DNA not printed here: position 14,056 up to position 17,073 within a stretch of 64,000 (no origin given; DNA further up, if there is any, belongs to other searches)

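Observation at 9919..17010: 2,363-aa signal-anchored mosaic protein stacking several unrelated hydrolase-type modules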

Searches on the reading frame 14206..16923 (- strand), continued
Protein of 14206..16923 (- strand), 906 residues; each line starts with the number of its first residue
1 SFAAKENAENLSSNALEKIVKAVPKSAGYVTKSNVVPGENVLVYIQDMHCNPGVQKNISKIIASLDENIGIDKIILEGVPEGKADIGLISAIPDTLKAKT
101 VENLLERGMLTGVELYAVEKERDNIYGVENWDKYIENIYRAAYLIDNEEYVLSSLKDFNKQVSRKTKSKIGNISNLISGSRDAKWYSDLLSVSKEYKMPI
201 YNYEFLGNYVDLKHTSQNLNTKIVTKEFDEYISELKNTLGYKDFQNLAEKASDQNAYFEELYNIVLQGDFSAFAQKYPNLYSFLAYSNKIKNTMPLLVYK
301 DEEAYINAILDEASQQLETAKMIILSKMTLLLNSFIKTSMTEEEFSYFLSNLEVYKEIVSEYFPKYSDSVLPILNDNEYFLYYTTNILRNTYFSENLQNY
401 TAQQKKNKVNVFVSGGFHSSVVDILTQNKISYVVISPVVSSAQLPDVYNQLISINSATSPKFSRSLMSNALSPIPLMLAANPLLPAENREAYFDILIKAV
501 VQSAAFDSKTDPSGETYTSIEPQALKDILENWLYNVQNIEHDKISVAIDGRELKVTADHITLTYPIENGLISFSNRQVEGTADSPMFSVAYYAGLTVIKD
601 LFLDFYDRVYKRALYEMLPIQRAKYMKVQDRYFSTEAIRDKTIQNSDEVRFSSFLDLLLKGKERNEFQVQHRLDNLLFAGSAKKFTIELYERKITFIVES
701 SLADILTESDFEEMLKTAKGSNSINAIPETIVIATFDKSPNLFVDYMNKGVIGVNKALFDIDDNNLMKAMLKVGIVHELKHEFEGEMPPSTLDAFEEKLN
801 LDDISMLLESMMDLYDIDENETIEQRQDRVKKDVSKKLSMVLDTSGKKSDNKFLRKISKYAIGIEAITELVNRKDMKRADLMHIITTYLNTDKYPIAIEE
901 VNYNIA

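Call 83: search_protein_families(library=pfam, alignment_id=A3, max_evalue=5)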
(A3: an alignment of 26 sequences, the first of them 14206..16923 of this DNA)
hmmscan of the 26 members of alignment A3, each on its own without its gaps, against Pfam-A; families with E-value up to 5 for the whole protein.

A. member 1, window:14206-16923:- (906 aa): 1 family
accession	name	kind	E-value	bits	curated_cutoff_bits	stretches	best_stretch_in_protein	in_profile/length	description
PF02244.21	Propep_M14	-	0.058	14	22.1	1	403-435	30-62/73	Carboxypeptidase activation peptide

B. families by the number of members that match (of 26 scanned): 30 families (the first 25 are shown)
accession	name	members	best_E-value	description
PF08349.16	DUF1722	6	0.0047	Protein of unknown function (DUF1722)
PF23202.1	PAH_ZNF598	5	0.015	ZNF598 PAH domain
PF02244.21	Propep_M14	3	0.0031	Carboxypeptidase activation peptide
PF09115.15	DNApol3-delta_C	2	0.0042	DNA polymerase III, delta subunit, C terminal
PF12652.12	CotJB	2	0.018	CotJB protein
PF25082.1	GIPC1_GH2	2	0.031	GIPC1-3 GH2 domain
PF04187.18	Cofac_haem_bdg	2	0.17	Haem-binding uptake, Tiki superfamily, ChaN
PF09548.15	Spore_III_AB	1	0.0045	Stage III sporulation protein AB (spore_III_AB)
PF06757.18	Ins_allergen_rp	1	0.0048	Insect allergen related repeat, nitrile-specifier detoxification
PF12725.13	DUF3810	1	0.0058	Protein of unknown function (DUF3810)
PF24437.2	INTS7_HB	1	0.0079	Integrator complex subunit 7 helical bundle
PF04761.17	Phage_Treg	1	0.01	Lactococcus bacteriophage putative transcription regulator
PF10356.15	RRG7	1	0.015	Required for respiratory growth protein 7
PF08723.15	Gag_p15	1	0.02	Gag protein p15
PF09713.15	A_thal_3526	1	0.024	Plant protein 1589 of unknown function (A_thal_3526)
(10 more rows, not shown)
